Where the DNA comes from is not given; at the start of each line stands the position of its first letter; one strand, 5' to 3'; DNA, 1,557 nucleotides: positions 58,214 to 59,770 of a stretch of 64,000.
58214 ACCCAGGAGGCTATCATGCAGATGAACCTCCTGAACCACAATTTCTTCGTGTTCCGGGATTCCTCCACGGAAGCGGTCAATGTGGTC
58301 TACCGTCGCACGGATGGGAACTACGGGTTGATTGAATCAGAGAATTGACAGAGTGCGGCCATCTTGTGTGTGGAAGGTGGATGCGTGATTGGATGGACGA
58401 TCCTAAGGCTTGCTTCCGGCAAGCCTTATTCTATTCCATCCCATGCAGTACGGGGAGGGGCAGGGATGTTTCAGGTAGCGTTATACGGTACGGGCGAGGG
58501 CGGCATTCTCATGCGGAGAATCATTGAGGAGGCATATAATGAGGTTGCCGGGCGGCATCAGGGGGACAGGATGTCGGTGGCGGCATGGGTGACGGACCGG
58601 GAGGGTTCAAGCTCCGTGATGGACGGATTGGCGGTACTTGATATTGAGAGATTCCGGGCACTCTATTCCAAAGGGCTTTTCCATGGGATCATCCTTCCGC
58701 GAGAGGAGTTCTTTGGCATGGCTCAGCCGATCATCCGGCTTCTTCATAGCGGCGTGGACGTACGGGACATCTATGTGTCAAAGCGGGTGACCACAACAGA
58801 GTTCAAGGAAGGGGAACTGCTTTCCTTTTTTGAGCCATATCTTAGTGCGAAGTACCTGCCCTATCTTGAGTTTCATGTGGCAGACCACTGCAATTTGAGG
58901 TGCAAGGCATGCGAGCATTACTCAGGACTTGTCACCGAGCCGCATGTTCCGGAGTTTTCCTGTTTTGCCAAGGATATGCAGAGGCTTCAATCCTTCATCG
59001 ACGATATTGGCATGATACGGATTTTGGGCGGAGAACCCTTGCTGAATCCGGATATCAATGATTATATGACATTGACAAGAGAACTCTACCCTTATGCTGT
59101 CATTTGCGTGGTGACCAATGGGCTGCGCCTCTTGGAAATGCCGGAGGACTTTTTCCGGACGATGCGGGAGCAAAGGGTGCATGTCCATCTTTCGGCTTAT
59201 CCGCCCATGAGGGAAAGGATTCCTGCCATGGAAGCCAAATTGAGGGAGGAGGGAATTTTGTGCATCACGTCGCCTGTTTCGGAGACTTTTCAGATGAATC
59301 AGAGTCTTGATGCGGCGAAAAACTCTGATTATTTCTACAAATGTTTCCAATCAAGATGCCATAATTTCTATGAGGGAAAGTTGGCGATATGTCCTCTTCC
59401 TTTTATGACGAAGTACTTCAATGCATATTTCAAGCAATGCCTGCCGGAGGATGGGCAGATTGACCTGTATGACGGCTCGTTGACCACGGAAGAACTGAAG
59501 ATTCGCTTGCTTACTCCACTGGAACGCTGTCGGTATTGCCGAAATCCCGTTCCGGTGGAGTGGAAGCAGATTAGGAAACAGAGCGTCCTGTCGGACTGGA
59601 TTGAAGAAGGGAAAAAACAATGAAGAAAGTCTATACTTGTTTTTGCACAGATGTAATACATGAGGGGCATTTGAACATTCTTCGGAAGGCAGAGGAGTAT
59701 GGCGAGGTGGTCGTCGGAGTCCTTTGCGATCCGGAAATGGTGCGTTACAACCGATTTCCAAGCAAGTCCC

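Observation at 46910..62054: A hydroxyethylphosphonate-type pathway with two nucleotidyl-activating enzymes, split into two blocks around csp-hpf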

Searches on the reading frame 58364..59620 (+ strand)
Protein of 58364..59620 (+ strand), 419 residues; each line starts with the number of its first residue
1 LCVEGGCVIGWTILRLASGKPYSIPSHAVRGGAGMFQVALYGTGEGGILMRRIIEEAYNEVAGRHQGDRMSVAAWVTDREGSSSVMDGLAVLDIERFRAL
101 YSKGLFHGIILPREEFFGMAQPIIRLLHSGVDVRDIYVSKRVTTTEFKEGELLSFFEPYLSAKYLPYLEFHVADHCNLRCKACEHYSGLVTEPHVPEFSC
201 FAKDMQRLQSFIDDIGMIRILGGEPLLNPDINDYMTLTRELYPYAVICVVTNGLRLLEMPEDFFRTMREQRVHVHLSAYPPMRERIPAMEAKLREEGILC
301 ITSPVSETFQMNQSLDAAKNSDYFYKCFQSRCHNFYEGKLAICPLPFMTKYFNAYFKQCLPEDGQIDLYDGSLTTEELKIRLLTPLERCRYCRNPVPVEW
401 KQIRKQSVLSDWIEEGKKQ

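Call 4: search_protein_families(library=pfam, proteins=[window:58364-59620:+], max_evalue=0.01)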
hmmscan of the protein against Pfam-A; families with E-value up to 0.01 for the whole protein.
window:58364-59620:+ (419 aa): 1 family
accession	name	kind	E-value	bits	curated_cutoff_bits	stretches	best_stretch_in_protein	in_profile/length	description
PF04055.27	Radical_SAM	-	1e-07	32.7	29.5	1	173-278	4-111/166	Radical SAM superfamily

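Call 5: search_protein_families(library=ncbifam, proteins=[window:58364-59620:+], max_evalue=0.001)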
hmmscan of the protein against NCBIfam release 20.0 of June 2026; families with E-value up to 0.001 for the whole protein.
window:58364-59620:+ (419 aa): 16 families
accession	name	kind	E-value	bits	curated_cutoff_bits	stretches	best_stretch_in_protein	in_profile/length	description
TIGR02666.1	moaA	equivalog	1.1e-10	41.1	284.05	1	166-262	10-109/336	GTP 3',8-cyclase MoaA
NF038283.1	viperin_w_prok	equivalog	1.6e-08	34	180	1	168-259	4-98/281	viperin family antiviral radical SAM protein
TIGR02668.1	moaA_archaeal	equivalog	2.2e-07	30.1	325.25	1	168-276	12-116/303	GTP 3',8-cyclase MoaA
NF045702.1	rSAM_GDGT_ether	equivalog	2.4e-07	29.8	450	1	171-273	91-192/486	tetraether lipid synthase Tes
NF045646.2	rSAM_Se_TrsS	equivalog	6.3e-07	28.3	490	1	171-269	91-185/441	radical SAM (seleno)protein TrsS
NF033640.1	N_Twi_rSAM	subfamily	2.1e-06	27.1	170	1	162-275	107-236/398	twitch domain-containing radical SAM protein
NF001199.0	PRK00164.2-1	equivalog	6.3e-06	25.5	231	1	169-278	15-120/308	GTP 3',8-cyclase MoaA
TIGR04317.1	W_rSAM_matur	equivalog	9.8e-06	24.9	380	1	170-283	8-117/349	tungsten cofactor oxidoreductase radical SAM maturase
TIGR04084.1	rSAM_AF0577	subfamily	2.9e-05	23.2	225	1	173-268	4-93/347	TIGR04084 family radical SAM/SPASM domain-containing protein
TIGR02495.1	NrdG2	equivalog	4.3e-05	22.9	131.15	0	176-241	26-89/193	anaerobic ribonucleoside-triphosphate reductase activating protein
TIGR04311.1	rSAM_Geo_metal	subfamily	0.00011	21.4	400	1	171-258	8-94/423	radical SAM/SPASM family putative metalloenzyme maturase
NF047865.1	rSAM_PapB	equivalog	0.00017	21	340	1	169-235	6-74/330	PapB family radical SAM/SPASM ranthipeptide maturase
NF049973.1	radical_Rv1681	equivalog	0.00027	20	380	1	175-277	81-178/326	Rv1681 family radical SAM protein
TIGR04133.1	rSAM_w_lipo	hypoth_equivalog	0.00041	19.4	425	1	165-257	23-114/350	TIGR04133 family radical SAM/SPASM protein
TIGR04251.1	SCM_rSAM_ScmF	equivalog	0.00042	19.8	400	1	168-254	6-91/353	SynChlorMet cassette radical SAM/SPASM protein ScmF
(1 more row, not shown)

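Call 16: find_homologous_proteins(query=window:58466-59620:+, max_evalue=0.001)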
Query window:58466-59620:+ (385 aa): 584 proteins with E <= 0.001 among 2559 candidates; the best 120 are listed.
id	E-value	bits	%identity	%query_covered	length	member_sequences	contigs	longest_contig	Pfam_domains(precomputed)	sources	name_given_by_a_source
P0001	2.4e-257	872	97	100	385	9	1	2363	PF04055.28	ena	-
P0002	3.1e-173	595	64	98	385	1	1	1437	PF04055.28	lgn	-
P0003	2.3e-132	460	53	99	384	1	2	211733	PF04055.28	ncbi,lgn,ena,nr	ncbi:MAG: radical SAM protein [Selenomonadaceae bacterium]|nr:radical SAM protein [Selenomonadaceae 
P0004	9.0e-132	458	51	98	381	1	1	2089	PF04055.28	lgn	-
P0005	8.0e-130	452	51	99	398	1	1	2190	PF04055.28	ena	-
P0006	1.7e-129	451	50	100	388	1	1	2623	PF04055.28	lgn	-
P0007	2.4e-129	450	52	99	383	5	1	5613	PF04055.28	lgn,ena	-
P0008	3.5e-127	443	51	99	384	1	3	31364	PF04055.28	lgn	-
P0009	3.5e-125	437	50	99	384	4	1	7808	PF04055.28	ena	-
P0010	4.1e-125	436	51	99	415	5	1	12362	PF04055.28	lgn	-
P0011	7.6e-124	432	49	99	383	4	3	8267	PF04055.28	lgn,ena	-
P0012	2.7e-121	424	50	99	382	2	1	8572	PF04055.28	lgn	-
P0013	1.3e-120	421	50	99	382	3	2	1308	PF04055.28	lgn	-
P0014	3.2e-119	417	49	98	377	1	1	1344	PF04055.28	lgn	-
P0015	3.4e-118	413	52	85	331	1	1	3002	PF04055.28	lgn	-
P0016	2.3e-117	411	48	99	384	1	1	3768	PF04055.28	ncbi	-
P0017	8.6e-116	406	48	99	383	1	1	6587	PF04055.28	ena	-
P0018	1.2e-115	405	49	99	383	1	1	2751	PF04055.28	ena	-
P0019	1.4e-115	405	49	98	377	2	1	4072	PF04055.28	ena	-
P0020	1.5e-115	405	49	99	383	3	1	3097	PF04055.28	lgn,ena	-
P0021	3.0e-115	404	48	98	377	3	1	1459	PF04055.28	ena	-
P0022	5.3e-115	403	48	98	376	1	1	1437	PF04055.28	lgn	-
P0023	7.4e-115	403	50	98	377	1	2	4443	PF04055.28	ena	-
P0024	1.7e-114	401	48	98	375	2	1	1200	PF04055.28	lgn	-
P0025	2.2e-114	401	49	98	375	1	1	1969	PF04055.28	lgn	-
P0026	3.7e-114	400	49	98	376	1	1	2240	PF04055.28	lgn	-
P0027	3.7e-114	400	48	98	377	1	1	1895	PF04055.28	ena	-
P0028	9.3e-114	399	48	99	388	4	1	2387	PF04055.28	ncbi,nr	ncbi:MAG: radical SAM protein [Selenomonadaceae bacterium]|nr:radical SAM protein [Selenomonadaceae 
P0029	1.6e-113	398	47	98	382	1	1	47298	PF04055.28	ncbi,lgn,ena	-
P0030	2.1e-113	398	48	98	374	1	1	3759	PF04055.28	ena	-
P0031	2.2e-113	398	48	98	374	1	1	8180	PF04055.28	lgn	-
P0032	3.4e-113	397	48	98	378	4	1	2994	PF04055.28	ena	-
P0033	4.1e-113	397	47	98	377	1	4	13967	PF04055.28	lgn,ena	-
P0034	4.1e-113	397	48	98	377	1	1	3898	PF04055.28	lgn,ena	-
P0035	4.9e-113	397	47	98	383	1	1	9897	PF04055.28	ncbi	-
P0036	6.7e-113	396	47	98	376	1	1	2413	PF04055.28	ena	-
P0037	1.1e-112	395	47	98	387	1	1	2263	PF04055.28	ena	-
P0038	1.5e-112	395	47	98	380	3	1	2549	PF04055.28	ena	-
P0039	1.5e-112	395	49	98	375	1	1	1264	PF04055.28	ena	-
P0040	1.7e-112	395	49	98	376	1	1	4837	PF04055.28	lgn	-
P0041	2.2e-112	394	48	98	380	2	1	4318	PF04055.28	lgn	-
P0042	3.9e-112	394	45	99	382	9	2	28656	PF04055.28,PF13353.12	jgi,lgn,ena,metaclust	metaclust:\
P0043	1.3e-111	392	45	99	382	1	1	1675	PF04055.28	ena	-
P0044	1.5e-111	392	57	77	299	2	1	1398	PF04055.28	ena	-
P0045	1.7e-111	391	48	98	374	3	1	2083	PF04055.28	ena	-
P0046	2.9e-111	391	52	86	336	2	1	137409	PF04055.28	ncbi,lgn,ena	-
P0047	4.1e-111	390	47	99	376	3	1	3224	PF04055.28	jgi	-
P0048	7.3e-111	389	47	99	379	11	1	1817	PF04055.28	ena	-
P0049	8.2e-111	389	48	98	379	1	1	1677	PF04055.28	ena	-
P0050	1.5e-110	388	46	98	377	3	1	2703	PF04055.28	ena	-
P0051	2.5e-110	388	52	87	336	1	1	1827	PF04055.28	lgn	-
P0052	3.6e-110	387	53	87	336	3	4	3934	PF04055.28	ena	-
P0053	7.7e-110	386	49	98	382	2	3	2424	PF04055.28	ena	-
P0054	7.5e-109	383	46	98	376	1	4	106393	PF04055.28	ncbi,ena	-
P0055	8.9e-109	383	45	98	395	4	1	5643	PF04055.28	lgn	-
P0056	9.5e-109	382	46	98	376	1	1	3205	PF04055.28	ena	-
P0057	1.0e-108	382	46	98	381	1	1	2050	PF04055.28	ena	-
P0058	1.3e-108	382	46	98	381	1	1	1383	PF04055.28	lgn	-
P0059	1.7e-108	382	51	87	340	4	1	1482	PF04055.28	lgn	-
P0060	1.9e-108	381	44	98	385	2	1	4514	PF04055.28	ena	-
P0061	1.9e-108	381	46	98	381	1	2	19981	PF04055.28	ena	-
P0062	2.0e-108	381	45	99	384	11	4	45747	PF04055.28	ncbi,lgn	-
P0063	2.0e-108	381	46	98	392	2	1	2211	PF04055.28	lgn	-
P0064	2.0e-108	381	45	98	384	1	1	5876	PF04055.28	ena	-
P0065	3.2e-108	381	44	99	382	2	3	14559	PF04055.28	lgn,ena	-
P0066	6.0e-108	380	44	99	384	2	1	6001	PF04055.28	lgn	-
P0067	6.4e-108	380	45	98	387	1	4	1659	PF04055.28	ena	-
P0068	8.7e-108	379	52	84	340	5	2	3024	PF04055.28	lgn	-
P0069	1.2e-107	379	46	98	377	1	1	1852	PF04055.28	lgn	-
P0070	1.6e-107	378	49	90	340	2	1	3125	PF04055.28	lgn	-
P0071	1.8e-107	378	46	98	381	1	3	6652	PF04055.28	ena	-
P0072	2.7e-107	378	46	98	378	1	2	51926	PF04055.28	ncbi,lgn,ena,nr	ncbi:MAG: radical SAM protein [Selenomonadaceae bacterium]|nr:radical SAM protein [Selenomonadaceae 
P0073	3.0e-107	377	52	85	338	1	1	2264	PF04055.28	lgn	-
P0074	3.3e-107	377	54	81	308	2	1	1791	PF04055.28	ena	-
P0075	5.1e-107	377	47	98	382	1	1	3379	PF04055.28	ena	-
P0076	6.7e-107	376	45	98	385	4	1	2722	PF04055.28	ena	-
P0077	7.4e-107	376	47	86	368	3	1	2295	PF04055.28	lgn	-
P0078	1.1e-106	376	44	98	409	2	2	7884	PF04055.28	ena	-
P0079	2.3e-106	375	46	98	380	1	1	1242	PF04055.28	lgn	-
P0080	2.9e-106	374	47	98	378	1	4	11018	PF04055.28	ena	-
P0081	1.3e-105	372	44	98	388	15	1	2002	PF04055.28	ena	-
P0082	2.1e-105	371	43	99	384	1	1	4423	PF04055.28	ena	-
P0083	9.9e-105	369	45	98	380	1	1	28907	PF04055.28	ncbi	-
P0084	2.1e-104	368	44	99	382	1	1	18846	PF04055.28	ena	-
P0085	4.6e-104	367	46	95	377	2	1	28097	PF04055.28,PF13353.12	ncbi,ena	-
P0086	8.4e-104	366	46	99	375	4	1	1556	PF04055.28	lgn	-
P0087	1.0e-102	363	46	99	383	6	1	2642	PF04055.28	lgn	-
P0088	1.7e-102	362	43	99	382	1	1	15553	PF04055.28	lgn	-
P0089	2.7e-102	361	44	98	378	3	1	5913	PF04055.28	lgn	-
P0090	6.6e-102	360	44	98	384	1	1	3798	PF04055.28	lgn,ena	-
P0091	7.1e-102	360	43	99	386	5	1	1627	PF04055.28,PF13353.12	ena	-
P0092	7.9e-102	360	44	98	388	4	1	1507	PF04055.28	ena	-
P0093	9.9e-102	359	49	85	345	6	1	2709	PF04055.28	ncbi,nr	ncbi:MAG: radical SAM protein [Selenomonadaceae bacterium]|nr:radical SAM protein [Selenomonadaceae 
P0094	1.0e-101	359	47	85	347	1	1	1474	PF04055.28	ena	-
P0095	1.1e-101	359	43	98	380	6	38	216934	PF04055.28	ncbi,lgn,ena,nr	ncbi:MAG: 4Fe-4S cluster-binding domain-containing protein [Lachnospiraceae bacterium]|nr:4Fe-4S clu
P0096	1.4e-101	359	43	98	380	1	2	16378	PF04055.28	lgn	-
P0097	2.1e-101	358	44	99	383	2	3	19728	PF04055.28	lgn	-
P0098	3.8e-101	357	53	79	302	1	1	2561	PF04055.28,PF13353.12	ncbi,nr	ncbi:MAG: radical SAM protein, partial [Selenomonadaceae bacterium]|nr:radical SAM protein [Selenomo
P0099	3.8e-101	357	46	91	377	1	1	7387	PF04055.28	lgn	-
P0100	3.9e-101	357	44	98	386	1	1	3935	PF04055.28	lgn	-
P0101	7.0e-101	357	43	100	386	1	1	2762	PF04055.28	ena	-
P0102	7.3e-101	356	44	98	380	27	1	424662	PF04055.28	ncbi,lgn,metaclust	metaclust:status=active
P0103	1.0e-100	356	48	86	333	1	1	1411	PF04055.28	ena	-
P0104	1.1e-100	356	44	98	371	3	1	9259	PF04055.28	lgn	-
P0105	1.4e-100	356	43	98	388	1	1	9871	PF04055.28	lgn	-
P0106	4.3e-100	354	43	100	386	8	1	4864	PF04055.28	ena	-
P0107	4.5e-100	354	43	98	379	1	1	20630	PF04055.28,PF13353.12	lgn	-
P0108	4.7e-100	354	43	99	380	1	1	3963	PF04055.28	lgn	-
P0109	4.7e-100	354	43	98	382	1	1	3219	PF04055.28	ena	-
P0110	1.1e-99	353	50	84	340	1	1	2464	PF04055.28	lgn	-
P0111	6.8e-99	350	42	98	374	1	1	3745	PF04055.28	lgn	-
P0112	1.1e-98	349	44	99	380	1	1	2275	PF04055.28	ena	-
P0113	1.2e-98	349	44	98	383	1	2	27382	PF04055.28,PF13353.12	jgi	-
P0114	1.3e-98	349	48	89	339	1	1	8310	PF04055.28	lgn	-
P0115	1.4e-98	349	45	95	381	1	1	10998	PF04055.28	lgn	-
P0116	1.9e-98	348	43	99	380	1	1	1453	PF04055.28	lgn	-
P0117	2.4e-98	348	43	99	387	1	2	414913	PF04055.28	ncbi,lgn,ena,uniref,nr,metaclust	ncbi:4Fe-4S single cluster domain-containing protein [Butyrivibrio sp. Su6]|uniref:radical SAM prote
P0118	2.5e-98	348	45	99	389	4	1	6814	PF04055.28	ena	-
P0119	2.8e-98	348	44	98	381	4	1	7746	PF04055.28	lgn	-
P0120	3.8e-98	347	52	77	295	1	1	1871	PF04055.28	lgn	-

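Call 17: find_encoding_contigs(protein=P0003, flank=10000, max_places=2)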
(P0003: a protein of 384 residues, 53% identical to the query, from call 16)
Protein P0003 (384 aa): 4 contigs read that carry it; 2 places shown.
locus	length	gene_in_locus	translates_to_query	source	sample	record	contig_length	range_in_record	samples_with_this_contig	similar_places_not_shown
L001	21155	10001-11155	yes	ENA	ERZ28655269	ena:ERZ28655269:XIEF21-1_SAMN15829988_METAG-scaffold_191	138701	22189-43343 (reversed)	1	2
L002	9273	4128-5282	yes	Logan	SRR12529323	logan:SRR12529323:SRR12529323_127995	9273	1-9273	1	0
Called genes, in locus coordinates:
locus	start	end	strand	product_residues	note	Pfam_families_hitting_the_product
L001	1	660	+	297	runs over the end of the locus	PF00005:ABC_tran, PF13304:AAA_21 (weak)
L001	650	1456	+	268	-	PF02361:CbiQ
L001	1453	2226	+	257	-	PF01416:PseudoU_synth_1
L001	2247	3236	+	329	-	PF02733:Dak1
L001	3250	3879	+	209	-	PF02734:Dak2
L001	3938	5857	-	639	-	PF02824:TGS, PF07973:tRNA_SAD, PF00587:tRNA-synt_2b, PF03129:HGTP_anticodon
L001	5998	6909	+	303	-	PF07136:DUF1385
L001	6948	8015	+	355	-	PF03462:PCRF, PF00472:RF-1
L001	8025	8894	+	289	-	PF17827:PrmC_N, PF05175:MTS, PF06325:PrmA (weak), PF08241:Methyltransf_11, PF08242:Methyltransf_12 (weak), PF13649:Methyltransf_25, PF13847:Methyltransf_31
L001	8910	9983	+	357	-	PF01300:Sua5_yciO_yrdC, PF03481:Sua5_C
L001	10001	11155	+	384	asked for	PF04055:Radical_SAM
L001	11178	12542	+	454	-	-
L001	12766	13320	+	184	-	PF05198:IF3_N, PF00707:IF3_C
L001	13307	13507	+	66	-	PF01632:Ribosomal_L35p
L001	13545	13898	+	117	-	PF00453:Ribosomal_L20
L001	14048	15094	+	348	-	PF00579:tRNA-synt_1b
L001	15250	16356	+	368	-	PF01926:MMR_HSR1, PF02421:FeoB_N, PF06071:YchF-GTPase_C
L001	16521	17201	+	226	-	PF00733:Asn_synthase, PF06508:QueC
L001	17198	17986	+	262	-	PF02649:GCHY-1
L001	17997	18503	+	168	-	PF02335:Cytochrom_C552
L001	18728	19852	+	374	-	PF04015:DUF362, PF00037:Fer4 (faint), PF12797:Fer4_2 (faint), PF12837:Fer4_6 (faint), PF12838:Fer4_7 (weak), PF13237:Fer4_10 (weak), PF14697:Fer4_21 (weak), PF25160:LdpA_Fe-S-bd (weak), +2 more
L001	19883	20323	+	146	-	-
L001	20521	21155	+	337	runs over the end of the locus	PF00044:Gp_dh_N, PF02800:Gp_dh_C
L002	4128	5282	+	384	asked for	PF04055:Radical_SAM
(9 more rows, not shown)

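Call 18: find_encoding_contigs(protein=P0117, flank=10000, max_places=2)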
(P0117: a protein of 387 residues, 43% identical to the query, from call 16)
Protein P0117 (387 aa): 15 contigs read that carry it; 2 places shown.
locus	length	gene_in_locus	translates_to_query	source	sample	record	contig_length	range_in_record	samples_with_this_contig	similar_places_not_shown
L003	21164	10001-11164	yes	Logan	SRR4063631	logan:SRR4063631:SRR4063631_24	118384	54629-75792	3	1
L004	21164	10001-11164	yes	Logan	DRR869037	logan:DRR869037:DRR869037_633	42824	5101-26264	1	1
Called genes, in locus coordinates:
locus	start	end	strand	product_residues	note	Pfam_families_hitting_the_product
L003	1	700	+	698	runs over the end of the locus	PF00669:Flagellin_N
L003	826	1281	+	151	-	PF02623:FliW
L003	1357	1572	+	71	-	PF02599:CsrA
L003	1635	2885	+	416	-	PF13524:Glyco_trans_1_2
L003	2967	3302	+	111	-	PF18924:DUF5674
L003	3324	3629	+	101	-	-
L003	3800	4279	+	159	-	PF03646:FlaG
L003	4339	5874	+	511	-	PF02465:FliD_N, PF07195:FliD_C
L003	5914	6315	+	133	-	PF02561:FliS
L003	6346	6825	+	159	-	-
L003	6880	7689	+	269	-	PF00535:Glycos_transf_2, PF10111:Glyco_tranf_2_2, PF13641:Glyco_tranf_2_3 (weak)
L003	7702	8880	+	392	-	PF13524:Glyco_trans_1_2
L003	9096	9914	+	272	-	PF00669:Flagellin_N, PF00700:Flagellin_C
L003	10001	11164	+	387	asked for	PF04055:Radical_SAM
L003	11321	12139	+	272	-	PF00669:Flagellin_N, PF00700:Flagellin_C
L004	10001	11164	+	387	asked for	PF04055:Radical_SAM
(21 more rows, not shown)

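Call 19: find_encoding_contigs(protein=P0095, flank=10000, max_places=2)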
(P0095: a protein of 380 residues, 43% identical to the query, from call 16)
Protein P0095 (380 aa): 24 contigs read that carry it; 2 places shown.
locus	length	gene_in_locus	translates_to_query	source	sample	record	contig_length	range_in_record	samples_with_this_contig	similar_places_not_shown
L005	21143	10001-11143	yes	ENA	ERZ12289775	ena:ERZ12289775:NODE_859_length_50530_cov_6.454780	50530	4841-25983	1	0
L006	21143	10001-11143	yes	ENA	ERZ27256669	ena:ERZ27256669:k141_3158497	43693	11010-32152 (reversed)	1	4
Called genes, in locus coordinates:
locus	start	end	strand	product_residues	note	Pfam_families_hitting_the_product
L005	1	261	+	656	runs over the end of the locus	PF00460:Flg_bb_rod (weak), PF22638:FlgK_D1, PF06429:Flg_bbr_C (weak)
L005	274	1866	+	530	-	PF00669:Flagellin_N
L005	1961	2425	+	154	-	PF02623:FliW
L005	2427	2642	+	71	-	PF02599:CsrA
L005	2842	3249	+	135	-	PF03646:FlaG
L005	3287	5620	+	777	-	PF02465:FliD_N, PF07195:FliD_C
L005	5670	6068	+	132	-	PF02561:FliS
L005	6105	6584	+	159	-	PF05130:FlgN (weak)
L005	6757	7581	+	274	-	PF00669:Flagellin_N, PF00700:Flagellin_C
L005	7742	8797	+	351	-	PF14393:DUF4422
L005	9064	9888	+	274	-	PF00669:Flagellin_N, PF00700:Flagellin_C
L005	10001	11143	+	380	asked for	PF04055:Radical_SAM (weak)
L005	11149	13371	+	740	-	PF00535:Glycos_transf_2, PF13641:Glyco_tranf_2_3, PF13489:Methyltransf_23, PF07021:MetW, PF08241:Methyltransf_11, PF13649:Methyltransf_25, PF13847:Methyltransf_31, PF13712:Glyco_tranf_2_5, +1 more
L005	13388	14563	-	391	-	PF13524:Glyco_trans_1_2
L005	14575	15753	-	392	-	PF13524:Glyco_trans_1_2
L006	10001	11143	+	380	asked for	PF04055:Radical_SAM (weak)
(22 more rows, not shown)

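Call 46: search_solved_structures(query=window:58466-59620:+, max_evalue=0.01, show_alignments=0)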
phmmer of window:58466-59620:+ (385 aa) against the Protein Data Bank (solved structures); distinct sequences matched with E-value up to 0.01: 6.
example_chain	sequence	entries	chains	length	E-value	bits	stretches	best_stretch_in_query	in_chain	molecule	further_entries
7wzv_A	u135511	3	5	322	8.7e-09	38.5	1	134-360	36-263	4Fe-4S cluster-binding domain-containing protein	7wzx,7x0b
6y1x_A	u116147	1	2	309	6.6e-07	32.3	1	135-247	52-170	Radical SAM domain protein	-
7tol_A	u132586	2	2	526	7.3e-05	25.5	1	136-232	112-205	glycerol dibiphytanyl glycerol tetraether - macrocyclic archaeol synthase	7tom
1tv7_A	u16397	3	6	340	0.0014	21.3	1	134-244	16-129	Molybdenum cofactor biosynthesis protein A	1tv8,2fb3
2fb2_A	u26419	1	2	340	0.0015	21.2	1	134-244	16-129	Molybdenum cofactor biosynthesis protein A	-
8wm2_A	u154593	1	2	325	0.0039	19.8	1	133-246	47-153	Fe-S radical SAM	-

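Call 68: search_protein_families(library=ncbifam, proteins=[L001:11178-12539:+], max_evalue=0.001)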
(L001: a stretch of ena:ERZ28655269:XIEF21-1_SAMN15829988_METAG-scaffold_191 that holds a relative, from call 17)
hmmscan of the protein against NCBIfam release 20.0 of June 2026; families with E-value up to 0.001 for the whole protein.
L001:11178-12539:+ (454 aa): 0 families

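Call 79: find_encoding_contigs(protein=P0008, flank=10000, max_places=3)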
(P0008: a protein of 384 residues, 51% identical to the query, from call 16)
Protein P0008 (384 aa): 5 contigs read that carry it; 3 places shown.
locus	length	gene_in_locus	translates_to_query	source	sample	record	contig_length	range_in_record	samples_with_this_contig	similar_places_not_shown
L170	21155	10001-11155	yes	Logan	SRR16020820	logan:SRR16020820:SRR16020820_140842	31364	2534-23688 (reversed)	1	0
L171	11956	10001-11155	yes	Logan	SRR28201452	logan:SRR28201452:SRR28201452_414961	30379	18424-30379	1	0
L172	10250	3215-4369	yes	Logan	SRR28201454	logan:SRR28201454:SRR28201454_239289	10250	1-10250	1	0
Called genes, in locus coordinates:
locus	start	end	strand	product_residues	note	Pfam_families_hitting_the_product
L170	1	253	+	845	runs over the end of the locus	PF00535:Glycos_transf_2, PF10111:Glyco_tranf_2_2 (faint), PF00535:Glycos_transf_2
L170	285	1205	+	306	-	PF00535:Glycos_transf_2, PF13641:Glyco_tranf_2_3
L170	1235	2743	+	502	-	PF13844:Glyco_transf_41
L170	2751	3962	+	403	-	-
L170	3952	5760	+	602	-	-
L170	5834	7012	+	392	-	PF21129:TibC_1st, PF01075:Glyco_transf_9 (weak)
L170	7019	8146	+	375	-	PF13844:Glyco_transf_41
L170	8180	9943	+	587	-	-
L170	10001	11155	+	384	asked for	PF04055:Radical_SAM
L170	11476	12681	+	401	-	PF21129:TibC_1st, PF01075:Glyco_transf_9 (faint)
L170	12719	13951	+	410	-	PF21129:TibC_1st, PF01075:Glyco_transf_9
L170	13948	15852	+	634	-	-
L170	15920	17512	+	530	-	PF13844:Glyco_transf_41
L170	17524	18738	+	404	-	PF21129:TibC_1st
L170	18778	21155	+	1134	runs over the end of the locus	PF13844:Glyco_transf_41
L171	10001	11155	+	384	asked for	PF04055:Radical_SAM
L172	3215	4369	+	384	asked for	PF04055:Radical_SAM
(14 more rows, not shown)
